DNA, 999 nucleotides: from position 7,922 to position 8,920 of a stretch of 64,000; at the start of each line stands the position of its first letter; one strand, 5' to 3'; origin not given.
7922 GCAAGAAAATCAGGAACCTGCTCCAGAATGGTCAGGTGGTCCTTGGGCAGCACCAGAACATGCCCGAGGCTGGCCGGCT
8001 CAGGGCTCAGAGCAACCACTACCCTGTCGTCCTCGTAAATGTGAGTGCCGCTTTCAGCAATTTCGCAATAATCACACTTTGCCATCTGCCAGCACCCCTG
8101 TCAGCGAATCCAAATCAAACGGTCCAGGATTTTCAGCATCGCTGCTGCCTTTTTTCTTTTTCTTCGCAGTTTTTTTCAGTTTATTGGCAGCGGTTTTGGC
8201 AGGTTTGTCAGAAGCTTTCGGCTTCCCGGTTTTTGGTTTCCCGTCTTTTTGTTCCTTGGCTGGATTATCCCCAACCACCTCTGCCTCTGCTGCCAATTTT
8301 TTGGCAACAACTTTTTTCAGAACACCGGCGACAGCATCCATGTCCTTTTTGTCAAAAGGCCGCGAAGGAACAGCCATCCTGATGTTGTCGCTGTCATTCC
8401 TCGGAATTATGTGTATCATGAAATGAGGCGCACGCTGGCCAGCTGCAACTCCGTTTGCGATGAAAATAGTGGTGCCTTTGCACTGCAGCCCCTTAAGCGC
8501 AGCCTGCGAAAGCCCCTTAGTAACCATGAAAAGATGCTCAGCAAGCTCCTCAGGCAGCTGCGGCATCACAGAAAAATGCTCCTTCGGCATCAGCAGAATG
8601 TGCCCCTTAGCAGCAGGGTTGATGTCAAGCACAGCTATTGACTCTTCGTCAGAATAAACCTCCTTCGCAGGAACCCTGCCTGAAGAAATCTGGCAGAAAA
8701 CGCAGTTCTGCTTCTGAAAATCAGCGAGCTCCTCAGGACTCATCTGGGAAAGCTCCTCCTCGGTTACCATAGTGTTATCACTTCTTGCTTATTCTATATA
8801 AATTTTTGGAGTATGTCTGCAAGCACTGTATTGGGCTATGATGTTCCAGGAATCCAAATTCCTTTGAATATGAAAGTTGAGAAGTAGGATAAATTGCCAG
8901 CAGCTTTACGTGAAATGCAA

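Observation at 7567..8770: Overlapping pair of HIT-like proteins that both lack the nucleophilic middle histidine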

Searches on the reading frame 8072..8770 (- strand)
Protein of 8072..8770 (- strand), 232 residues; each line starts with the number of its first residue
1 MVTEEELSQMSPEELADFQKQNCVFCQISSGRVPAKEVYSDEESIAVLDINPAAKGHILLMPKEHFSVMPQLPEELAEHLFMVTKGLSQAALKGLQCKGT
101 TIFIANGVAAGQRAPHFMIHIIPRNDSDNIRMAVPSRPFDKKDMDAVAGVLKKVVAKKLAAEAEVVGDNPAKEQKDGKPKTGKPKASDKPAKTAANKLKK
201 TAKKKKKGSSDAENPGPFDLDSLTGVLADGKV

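Call 3: search_protein_families(library=pfam, proteins=[window:8072-8770:-], max_evalue=0.01)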
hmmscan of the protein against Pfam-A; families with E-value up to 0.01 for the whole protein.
window:8072-8770:- (232 aa): 3 families
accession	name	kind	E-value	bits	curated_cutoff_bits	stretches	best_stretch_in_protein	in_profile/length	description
PF01230.28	HIT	-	1.3e-18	67.8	21.5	1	33-125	4-96/98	HIT domain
PF11969.13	DcpS_C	-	2.1e-11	44.7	24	1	22-123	1-101/114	Scavenger mRNA decapping enzyme C-term binding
PF04677.20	CwfJ_C_1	-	5.4e-06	26.7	21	1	19-125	10-110/122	Protein similar to CwfJ C-terminus 1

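Call 4: search_protein_families(library=ncbifam, proteins=[window:8072-8770:-], max_evalue=0.01)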
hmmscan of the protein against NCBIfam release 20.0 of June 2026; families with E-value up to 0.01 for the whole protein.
window:8072-8770:- (232 aa): 3 families
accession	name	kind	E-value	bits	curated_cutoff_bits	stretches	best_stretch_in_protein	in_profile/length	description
NF045834.1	M_plasma_HinT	exception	7.9e-19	68.4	130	1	24-124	1-101/102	histidine triad protein HinT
NF007965.0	PRK10687.1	equivalog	2.3e-06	27.7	206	1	22-122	4-105/119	purine nucleoside phosphoramidase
NF052622.1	ATPAdlTfActino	equivalog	0.00017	21.2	290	1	42-130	59-148/176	ATP adenylyltransferase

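Call 6: search_solved_structures(query=window:8072-8770:-, max_evalue=0.01, show_alignments=3)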
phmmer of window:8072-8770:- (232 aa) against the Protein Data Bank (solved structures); distinct sequences matched with E-value up to 0.01: 44.
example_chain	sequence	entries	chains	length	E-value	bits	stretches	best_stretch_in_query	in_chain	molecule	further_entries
3o0m_A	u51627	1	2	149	7.1e-20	74.8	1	21-136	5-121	HIT family protein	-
1y23_A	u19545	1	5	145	1.2e-19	74.1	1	21-145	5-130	Histidine triad protein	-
3imi_A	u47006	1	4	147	1.8e-19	73.4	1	20-128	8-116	HIT family protein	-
3l7x_A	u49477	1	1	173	1.9e-19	73.4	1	15-132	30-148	Putative Hit-like protein involved in cell-cycle regulation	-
5uvm_A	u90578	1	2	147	3e-17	66.2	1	19-123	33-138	Histidine triad (HIT) protein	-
3ksv_A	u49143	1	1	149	9.1e-17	64.6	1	21-127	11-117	Uncharacterized protein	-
4egu_A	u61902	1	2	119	1.9e-15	60.3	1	19-124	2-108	histidine triad (HIT) protein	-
6iq1_A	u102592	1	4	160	2.3e-13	53.5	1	21-153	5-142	Adenosine 5'-monophosphoramidase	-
3oj7_A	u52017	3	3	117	3e-13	53.2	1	21-122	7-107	Putative histidine triad family protein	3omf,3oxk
6d6j_A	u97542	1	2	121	4.5e-13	52.6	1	20-122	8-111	HIT family hydrolase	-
3lb5_A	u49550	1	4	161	6.8e-13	52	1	11-127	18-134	Hit-like protein involved in cell-cycle regulation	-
2eo4_A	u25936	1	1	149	1e-12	51.4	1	23-160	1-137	150aa long hypothetical histidine triad nucleotide-binding protein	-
3o1z_A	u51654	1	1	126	4.7e-10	42.7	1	22-123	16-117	Histidine triad nucleotide-binding protein 1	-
3o1c_A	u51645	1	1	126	7.9e-10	42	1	22-123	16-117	Histidine triad nucleotide-binding protein 1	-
3o1x_A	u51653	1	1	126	9e-10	41.8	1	22-123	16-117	Histidine triad nucleotide-binding protein 1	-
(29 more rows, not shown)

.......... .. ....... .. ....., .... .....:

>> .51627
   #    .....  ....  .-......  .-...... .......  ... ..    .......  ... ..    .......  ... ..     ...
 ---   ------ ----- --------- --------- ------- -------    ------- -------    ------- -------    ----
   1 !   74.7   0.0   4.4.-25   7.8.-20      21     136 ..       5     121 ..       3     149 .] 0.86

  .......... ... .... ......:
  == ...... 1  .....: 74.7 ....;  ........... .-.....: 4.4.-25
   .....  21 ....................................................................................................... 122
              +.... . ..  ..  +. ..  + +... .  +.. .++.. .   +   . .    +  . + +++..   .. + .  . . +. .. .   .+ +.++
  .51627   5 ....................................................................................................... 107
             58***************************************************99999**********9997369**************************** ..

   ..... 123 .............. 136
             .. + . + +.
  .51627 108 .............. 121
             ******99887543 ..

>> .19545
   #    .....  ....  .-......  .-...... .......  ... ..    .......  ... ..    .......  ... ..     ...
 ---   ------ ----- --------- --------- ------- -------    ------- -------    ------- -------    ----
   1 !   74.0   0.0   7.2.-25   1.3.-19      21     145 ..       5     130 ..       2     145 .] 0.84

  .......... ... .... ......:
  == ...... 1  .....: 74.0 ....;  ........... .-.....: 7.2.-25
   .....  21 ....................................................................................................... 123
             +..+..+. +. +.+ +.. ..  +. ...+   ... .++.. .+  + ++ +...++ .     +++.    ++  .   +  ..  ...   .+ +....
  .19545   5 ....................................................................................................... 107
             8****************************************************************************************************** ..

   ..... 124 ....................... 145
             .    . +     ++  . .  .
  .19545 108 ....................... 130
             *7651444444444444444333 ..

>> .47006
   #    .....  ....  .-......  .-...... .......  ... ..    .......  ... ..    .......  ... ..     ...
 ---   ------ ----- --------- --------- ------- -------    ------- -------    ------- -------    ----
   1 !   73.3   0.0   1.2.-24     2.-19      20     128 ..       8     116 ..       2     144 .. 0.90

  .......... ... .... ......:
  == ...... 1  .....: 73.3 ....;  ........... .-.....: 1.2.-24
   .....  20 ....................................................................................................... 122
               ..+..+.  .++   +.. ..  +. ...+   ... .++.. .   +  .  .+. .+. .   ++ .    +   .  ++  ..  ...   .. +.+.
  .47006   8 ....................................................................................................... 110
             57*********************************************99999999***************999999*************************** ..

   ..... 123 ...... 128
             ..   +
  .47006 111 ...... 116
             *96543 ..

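Call 7: find_homologous_proteins(query=window:8072-8770:-)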
Query window:8072-8770:- (232 aa): 1068 proteins with E <= 0.001 among 2023 candidates; the best 120 are listed.
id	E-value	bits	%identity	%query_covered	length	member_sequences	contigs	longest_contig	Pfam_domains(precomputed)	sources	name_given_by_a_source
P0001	4.9e-146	502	100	100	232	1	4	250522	PF11969.14,PF01230.30,PF04677.21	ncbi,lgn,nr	ncbi:HIT domain-containing protein [Candidatus Woesearchaeota archaeon]|nr:HIT domain-containing pro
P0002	2.6e-89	317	79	75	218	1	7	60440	PF11969.14,PF01230.30,PF04677.21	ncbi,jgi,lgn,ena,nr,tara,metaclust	ncbi:hypothetical protein CMO88_02295 [Candidatus Woesearchaeota archaeon]|nr:hypothetical protein [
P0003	3.7e-87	309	67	98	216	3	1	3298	PF11969.14,PF01230.30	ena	-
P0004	1.2e-85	305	80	72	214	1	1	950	PF11969.14,PF01230.30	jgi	-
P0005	6.6e-85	302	81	72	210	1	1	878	PF11969.14,PF01230.30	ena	-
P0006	5.6e-83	296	79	72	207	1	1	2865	PF11969.14,PF01230.30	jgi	-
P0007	2.3e-79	284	75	72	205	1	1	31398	PF11969.14,PF01230.30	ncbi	-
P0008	2.4e-79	284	74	72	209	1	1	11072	PF11969.14,PF01230.30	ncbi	-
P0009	2.8e-79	284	62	98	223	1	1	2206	PF11969.14,PF01230.30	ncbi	-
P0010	2.7e-78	281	58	99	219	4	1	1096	PF11969.14,PF01230.30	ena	-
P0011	4.0e-78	280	62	98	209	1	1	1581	PF11969.14,PF01230.30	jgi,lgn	-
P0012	6.7e-78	279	75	72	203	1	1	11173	PF11969.14,PF01230.30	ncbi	-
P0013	1.3e-77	278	72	75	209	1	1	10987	PF11969.14,PF01230.30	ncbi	-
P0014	2.6e-77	277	57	66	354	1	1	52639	PF11969.14,PF01230.30,PF04677.21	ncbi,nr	ncbi:HIT domain-containing protein [Candidatus Woesearchaeota archaeon]|nr:HIT domain-containing pro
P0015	3.1e-77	277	61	98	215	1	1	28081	PF11969.14,PF01230.30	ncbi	-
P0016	4.2e-77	277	60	97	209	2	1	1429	PF11969.14,PF01230.30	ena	-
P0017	4.7e-77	276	61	98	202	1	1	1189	PF11969.14,PF01230.30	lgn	-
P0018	5.1e-77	276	63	98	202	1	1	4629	PF11969.14,PF01230.30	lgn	-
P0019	7.9e-77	276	79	67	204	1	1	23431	PF11969.14,PF01230.30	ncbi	-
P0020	1.9e-76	275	74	72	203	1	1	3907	PF11969.14,PF01230.30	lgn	-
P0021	5.7e-76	273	72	75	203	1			PF11969.14,PF01230.30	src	-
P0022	9.3e-76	272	69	78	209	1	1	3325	PF11969.14,PF01230.30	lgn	-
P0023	1.5e-75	272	68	77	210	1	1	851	PF11969.14,PF01230.30,PF04677.21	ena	-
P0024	9.1e-75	269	54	65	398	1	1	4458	PF11969.14,PF01230.30,PF04677.21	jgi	jgi:histidine triad (HIT) family protein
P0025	4.1e-74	267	72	69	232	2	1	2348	PF11969.14,PF01230.30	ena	-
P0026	5.8e-74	266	76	67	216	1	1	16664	PF11969.14,PF01230.30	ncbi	-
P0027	2.2e-73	264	54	98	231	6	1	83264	PF11969.14,PF01230.30,PF04677.21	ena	-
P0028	4.9e-71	257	68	70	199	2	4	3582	PF11969.14,PF01230.30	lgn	-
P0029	4.8e-70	254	55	100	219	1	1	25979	PF11969.14,PF01230.30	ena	-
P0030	1.9e-69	252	68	68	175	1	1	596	PF11969.14,PF01230.30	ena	-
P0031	2.0e-68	248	56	98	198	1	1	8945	PF11969.14,PF01230.30,PF04677.21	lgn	-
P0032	2.6e-68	248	73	58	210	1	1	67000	PF11969.14,PF01230.30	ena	-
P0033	3.3e-68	248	54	98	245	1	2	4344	PF11969.14,PF01230.30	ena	-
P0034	8.7e-67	243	52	99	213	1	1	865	PF11969.14,PF01230.30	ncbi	-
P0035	9.8e-67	243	73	58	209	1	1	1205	PF11969.14,PF01230.30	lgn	-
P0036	4.4e-62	228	50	97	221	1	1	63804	PF11969.14,PF01230.30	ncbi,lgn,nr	ncbi:HIT family protein [Candidatus Woesearchaeota archaeon]|nr:HIT family protein [Candidatus Woese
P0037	2.2e-61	225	67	68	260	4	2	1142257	PF11969.14,PF01230.30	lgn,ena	-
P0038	2.5e-60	222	51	94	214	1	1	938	PF11969.14,PF01230.30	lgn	-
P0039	2.5e-60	222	60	67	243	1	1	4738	PF11969.14,PF01230.30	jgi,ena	-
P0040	3.0e-60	222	48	97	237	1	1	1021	PF11969.14,PF01230.30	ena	-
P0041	1.4e-59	219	49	97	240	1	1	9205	PF11969.14,PF01230.30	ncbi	-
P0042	1.4e-59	219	59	70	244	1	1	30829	PF11969.14,PF01230.30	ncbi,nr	ncbi:HIT domain-containing protein [Candidatus Woesearchaeota archaeon]|nr:HIT domain-containing pro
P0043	1.3e-58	216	50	97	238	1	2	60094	PF11969.14,PF01230.30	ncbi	-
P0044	1.3e-58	216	50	95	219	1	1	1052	PF11969.14,PF01230.30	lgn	-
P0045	1.4e-58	216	58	78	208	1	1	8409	PF11969.14,PF01230.30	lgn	-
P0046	1.8e-58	216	61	61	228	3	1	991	PF11969.14,PF01230.30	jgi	-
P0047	2.3e-58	215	50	94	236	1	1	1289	PF11969.14,PF01230.30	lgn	-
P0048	2.7e-58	215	51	97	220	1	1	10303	PF11969.14,PF01230.30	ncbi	-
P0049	3.0e-58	215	49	97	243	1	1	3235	PF11969.14,PF01230.30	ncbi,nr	ncbi:HIT domain-containing protein [Candidatus Woesearchaeota archaeon]|nr:HIT domain-containing pro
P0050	5.6e-58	214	54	68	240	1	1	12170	PF11969.14,PF01230.30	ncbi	-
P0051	6.9e-58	214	58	61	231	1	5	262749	PF11969.14,PF01230.30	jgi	-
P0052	8.6e-58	214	51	78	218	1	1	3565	PF11969.14,PF01230.30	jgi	jgi:histidine triad (HIT) family protein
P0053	1.4e-57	213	47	97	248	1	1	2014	PF11969.14,PF01230.30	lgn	-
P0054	1.4e-57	213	56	78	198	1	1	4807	PF11969.14,PF01230.30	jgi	jgi:histidine triad (HIT) family protein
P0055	1.5e-57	213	56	68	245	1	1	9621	PF11969.14,PF01230.30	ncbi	-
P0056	1.5e-57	213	49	98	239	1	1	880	PF11969.14,PF01230.30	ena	-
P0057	1.5e-57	213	68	66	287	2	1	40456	PF11969.14,PF01230.30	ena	-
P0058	3.7e-57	211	48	97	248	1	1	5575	PF11969.14,PF01230.30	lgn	-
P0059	4.9e-57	211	48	96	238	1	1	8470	PF11969.14,PF01230.30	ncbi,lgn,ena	-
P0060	5.7e-57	211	63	59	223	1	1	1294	PF11969.14,PF01230.30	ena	-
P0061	6.3e-57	211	68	66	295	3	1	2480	PF11969.14,PF01230.30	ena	-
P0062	6.7e-57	211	47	97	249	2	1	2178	PF11969.14,PF01230.30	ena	-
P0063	1.1e-56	210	46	96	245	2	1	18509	PF11969.14,PF01230.30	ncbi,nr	ncbi:HIT domain-containing protein [Candidatus Woesearchaeota archaeon]|nr:HIT domain-containing pro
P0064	1.3e-56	210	57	66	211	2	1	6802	PF11969.14,PF01230.30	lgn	-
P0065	1.3e-56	210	47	97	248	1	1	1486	PF11969.14,PF01230.30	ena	-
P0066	1.5e-56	209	52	76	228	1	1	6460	PF11969.14,PF01230.30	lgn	-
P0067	1.7e-56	209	55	70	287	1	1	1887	PF11969.14,PF01230.30,PF04677.21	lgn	-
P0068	1.8e-56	209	46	98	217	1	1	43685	PF11969.14,PF01230.30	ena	-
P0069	1.9e-56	209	49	96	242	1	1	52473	PF11969.14,PF01230.30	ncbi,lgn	-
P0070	1.9e-56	209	56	68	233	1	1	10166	PF11969.14,PF01230.30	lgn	-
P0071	2.0e-56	209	46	97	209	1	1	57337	PF11969.14,PF01230.30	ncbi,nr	ncbi:HIT domain-containing protein [Candidatus Woesearchaeota archaeon]|nr:HIT domain-containing pro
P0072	2.0e-56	209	48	98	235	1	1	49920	PF11969.14,PF01230.30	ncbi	-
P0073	2.0e-56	209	49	97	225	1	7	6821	PF11969.14,PF01230.30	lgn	-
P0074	2.2e-56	209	49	80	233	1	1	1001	PF11969.14,PF01230.30,PF04677.21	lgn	-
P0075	2.3e-56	209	49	97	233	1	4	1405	PF11969.14,PF01230.30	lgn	-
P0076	2.7e-56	209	58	67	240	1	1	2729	PF11969.14,PF01230.30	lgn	-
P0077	4.9e-56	208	45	98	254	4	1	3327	PF11969.14,PF01230.30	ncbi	-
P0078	5.3e-56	208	58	69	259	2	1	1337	PF11969.14,PF01230.30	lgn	-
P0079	5.9e-56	208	61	64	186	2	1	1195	PF11969.14,PF01230.30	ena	-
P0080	6.9e-56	207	56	67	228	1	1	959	PF11969.14,PF01230.30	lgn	-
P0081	7.6e-56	207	57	66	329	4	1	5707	PF11969.14,PF01230.30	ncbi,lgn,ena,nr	ncbi:MAG TPA: HIT domain-containing protein [Candidatus Nanoarchaeia archaeon]|nr:HIT domain-contain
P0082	9.1e-56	207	54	70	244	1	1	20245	PF11969.14,PF01230.30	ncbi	-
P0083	9.2e-56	207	55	70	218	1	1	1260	PF11969.14,PF01230.30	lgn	-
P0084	1.0e-55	207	54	69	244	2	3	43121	PF11969.14,PF01230.30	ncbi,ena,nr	ncbi:HIT family protein [Candidatus Woesearchaeota archaeon]|nr:HIT family protein [Candidatus Woese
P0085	1.0e-55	207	50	76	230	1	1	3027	PF11969.14,PF01230.30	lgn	-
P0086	1.1e-55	207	48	97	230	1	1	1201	PF11969.14,PF01230.30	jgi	jgi:histidine triad (HIT) family protein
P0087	1.2e-55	207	56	66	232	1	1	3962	PF11969.14,PF01230.30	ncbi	ncbi:MAG: HIT domain-containing protein [archaeon]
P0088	1.4e-55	206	50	72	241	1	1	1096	PF11969.14,PF01230.30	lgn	-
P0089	1.4e-55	206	47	97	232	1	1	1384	PF11969.14,PF01230.30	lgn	-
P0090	1.4e-55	206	53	75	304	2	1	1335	PF11969.14,PF01230.30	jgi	-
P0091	1.4e-55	206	58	69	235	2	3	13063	PF11969.14,PF01230.30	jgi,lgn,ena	-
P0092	1.6e-55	206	55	70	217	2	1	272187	PF11969.14,PF01230.30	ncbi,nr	ncbi:MAG: HIT family protein [Candidatus Woesearchaeota archaeon]|nr:HIT family protein [Candidatus 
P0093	1.6e-55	206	44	97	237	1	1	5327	PF11969.14,PF01230.30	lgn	-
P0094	1.8e-55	206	43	97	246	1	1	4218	PF11969.14,PF01230.30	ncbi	-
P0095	2.4e-55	206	55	69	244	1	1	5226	PF11969.14,PF01230.30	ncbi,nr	ncbi:HIT family protein [Candidatus Woesearchaeota archaeon]|nr:HIT family protein [Candidatus Woese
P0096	3.9e-55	205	54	69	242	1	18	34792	PF11969.14,PF01230.30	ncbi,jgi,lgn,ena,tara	tara:strand:- start:1386 stop:2114 length:729 start_codon:yes stop_codon:yes gene_type:complete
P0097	4.2e-55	205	51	73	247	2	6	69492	PF11969.14,PF01230.30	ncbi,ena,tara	tara:strand:- start:11754 stop:12497 length:744 start_codon:yes stop_codon:yes gene_type:complete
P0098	5.6e-55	204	48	96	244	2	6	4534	PF11969.14,PF01230.30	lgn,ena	-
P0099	5.7e-55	204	56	66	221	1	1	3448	PF11969.14,PF01230.30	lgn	-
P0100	6.1e-55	204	52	82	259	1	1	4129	PF11969.14,PF01230.30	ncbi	-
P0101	6.2e-55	204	56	67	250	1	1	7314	PF11969.14,PF01230.30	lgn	-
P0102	7.7e-55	204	57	66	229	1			PF11969.14,PF01230.30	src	-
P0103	8.1e-55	204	55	71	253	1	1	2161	PF11969.14,PF01230.30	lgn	-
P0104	8.4e-55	204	55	70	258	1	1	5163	PF11969.14,PF01230.30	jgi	jgi:histidine triad (HIT) family protein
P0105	9.1e-55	204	56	65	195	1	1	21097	PF11969.14,PF01230.30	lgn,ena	-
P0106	9.5e-55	204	55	69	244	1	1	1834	PF11969.14,PF01230.30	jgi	jgi:histidine triad (HIT) family protein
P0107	9.7e-55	204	46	96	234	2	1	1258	PF11969.14,PF01230.30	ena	-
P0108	9.8e-55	204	53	69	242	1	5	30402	PF11969.14,PF01230.30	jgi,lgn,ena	jgi:histidine triad (HIT) family protein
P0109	1.1e-54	203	53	76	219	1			PF11969.14,PF01230.30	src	-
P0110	1.2e-54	203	49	79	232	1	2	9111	PF11969.14,PF01230.30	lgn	-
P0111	1.3e-54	203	55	69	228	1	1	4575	PF11969.14,PF01230.30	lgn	-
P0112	1.4e-54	203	46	97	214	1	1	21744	PF11969.14,PF01230.30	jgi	-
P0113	1.4e-54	203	50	77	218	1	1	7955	PF11969.14,PF01230.30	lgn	-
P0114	1.5e-54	203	53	71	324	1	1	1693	PF11969.14,PF01230.30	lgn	-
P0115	1.7e-54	203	54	67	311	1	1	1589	PF11969.14,PF01230.30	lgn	-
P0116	1.8e-54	203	57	69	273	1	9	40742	PF11969.14,PF01230.30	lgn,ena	-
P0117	1.9e-54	203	55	70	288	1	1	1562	PF11969.14,PF01230.30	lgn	-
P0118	1.9e-54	203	55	69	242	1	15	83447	PF11969.14,PF01230.30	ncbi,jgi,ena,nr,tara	ncbi:MAG: HIT domain-containing protein [Flavobacteriales bacterium]|jgi:histidine triad (HIT) famil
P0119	2.3e-54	202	48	97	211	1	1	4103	PF11969.14,PF01230.30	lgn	-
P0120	2.5e-54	202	55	66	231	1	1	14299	PF11969.14,PF01230.30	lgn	-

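Call 14: find_related_loci(query=A1, collection=genome_contigs, flank=6000)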
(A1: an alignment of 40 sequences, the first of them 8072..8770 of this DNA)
Query A1 (232 aa) in genome_contigs; peptide patterns used: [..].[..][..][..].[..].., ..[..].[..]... (x = any residue, [..] = any of these).
523 stretches matched a pattern; 477 encode a relative of the query (tblastn E <= 1e-3); the best 80 are kept; 80 distinct loci.
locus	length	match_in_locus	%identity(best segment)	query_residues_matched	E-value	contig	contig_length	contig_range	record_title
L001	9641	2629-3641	66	1-227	2e-94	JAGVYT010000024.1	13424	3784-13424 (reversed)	Candidatus Woesearchaeota archaeon isolate RIFCSPHIGHO2_02_FULL_45_15 rifcsphigho2_02_scaffold_23426, whole genome shotg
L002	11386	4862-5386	79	1-175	7e-92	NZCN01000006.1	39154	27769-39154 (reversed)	MAG: Candidatus Woesearchaeota archaeon isolate ARS1199 MHASMcontig_180658, whole genome shotgun sequence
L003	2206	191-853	62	1-227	2e-85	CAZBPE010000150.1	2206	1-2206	MAG TPA_asm: uncultured Methanosarcinales archaeon isolate SRP090828_co2_31 genome assembly, contig: NODE_26969_length_2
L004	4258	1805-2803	69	1-171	4e-81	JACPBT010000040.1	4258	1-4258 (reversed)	MAG: Candidatus Woesearchaeota archaeon isolate NC_groundwater_264_Ag_S-0.2um_45_11 S5_GD2017_2_S2_scaffold_24543, whole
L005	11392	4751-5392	50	4-227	4e-65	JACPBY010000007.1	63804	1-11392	MAG: Candidatus Woesearchaeota archaeon isolate NC_groundwater_269_Ag_S-0.2um_49_32 S5_GD2017_2_S2_scaffold_749, whole g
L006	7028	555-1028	56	2-159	5e-64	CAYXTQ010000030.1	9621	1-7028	MAG TPA_asm: uncultured Methanosarcinales archaeon isolate binchicken_co266_33 genome assembly, contig: NODE_13498_lengt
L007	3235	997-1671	49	4-228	7e-63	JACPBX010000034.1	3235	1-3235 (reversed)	MAG: Candidatus Woesearchaeota archaeon isolate NC_groundwater_268_Ag_S-0.2um_49_15 S5_GD2017_2_S2_scaffold_25121, whole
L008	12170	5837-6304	54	4-159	2e-62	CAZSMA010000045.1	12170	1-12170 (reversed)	MAG TPA_asm: uncultured Methanosarcinales archaeon isolate SRP256446_co1_47 genome assembly, contig: NODE_2505_length_12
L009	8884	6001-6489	59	4-166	5e-62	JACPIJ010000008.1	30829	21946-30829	MAG: Candidatus Woesearchaeota archaeon isolate NC_groundwater_437_Ag_B-0.1um_48_22 GD18-4_B1_scaffold_134059, whole gen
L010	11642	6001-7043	46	4-228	7e-62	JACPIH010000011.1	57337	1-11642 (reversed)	MAG: Candidatus Woesearchaeota archaeon isolate NC_groundwater_435_Ag_B-0.1um_47_15 GD18-4_B1_scaffold_454813, whole gen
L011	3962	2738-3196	56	7-159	3e-61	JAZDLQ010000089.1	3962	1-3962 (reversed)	MAG: archaeon isolate MEGAHIT-group-0.609 k141_12544989, whole genome shotgun sequence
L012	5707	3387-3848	57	2-155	8e-61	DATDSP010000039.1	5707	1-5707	MAG TPA_asm: Candidatus Nanoarchaeia archaeon isolate SMAG_U8006 k141_1083035, whole genome shotgun sequence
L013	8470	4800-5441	48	6-227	1e-60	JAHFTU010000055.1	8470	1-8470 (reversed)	MAG: Candidatus Woesearchaeota archaeon isolate nzgw63 NODE_4052_length_8471_cov_4.635569, whole genome shotgun sequence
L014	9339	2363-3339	59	8-164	1e-60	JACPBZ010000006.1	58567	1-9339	MAG: Candidatus Woesearchaeota archaeon isolate NC_groundwater_270_Ag_S-0.2um_49_8 S5_GD2017_2_S2_scaffold_771, whole ge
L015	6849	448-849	65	2-135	3e-60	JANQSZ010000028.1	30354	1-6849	MAG: Candidatus Nanoarchaeia archaeon isolate IP29b_bin.165 k99_944238, whole genome shotgun sequence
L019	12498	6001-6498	53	2-166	9e-60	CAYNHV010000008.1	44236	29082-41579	MAG TPA_asm: uncultured Methanosarcinales archaeon isolate SRP141376_co2_308 genome assembly, contig: NODE_1974_length_4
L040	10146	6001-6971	52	4-153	1e-57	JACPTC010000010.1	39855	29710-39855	MAG: Candidatus Woesearchaeota archaeon isolate NC_groundwater_722_Ag_S-0.2um_37_15 S36_SO-2_scaffold_116912, whole geno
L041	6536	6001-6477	54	4-162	1e-57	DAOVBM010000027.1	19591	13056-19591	MAG TPA_asm: Candidatus Woesearchaeota archaeon isolate CSMAG_1005 CSMAG_1005_k141_1329452_length_19591_cov_10.8122, who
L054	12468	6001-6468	52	4-159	5e-57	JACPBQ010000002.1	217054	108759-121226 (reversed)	MAG: Candidatus Woesearchaeota archaeon isolate NC_groundwater_261_Ag_S-0.2um_40_15 S5_GD2017_2_S2_scaffold_35, whole ge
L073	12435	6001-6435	56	4-147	5e-56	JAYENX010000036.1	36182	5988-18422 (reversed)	MAG: Nanoarchaeota archaeon isolate MAG044 MAG044_36, whole genome shotgun sequence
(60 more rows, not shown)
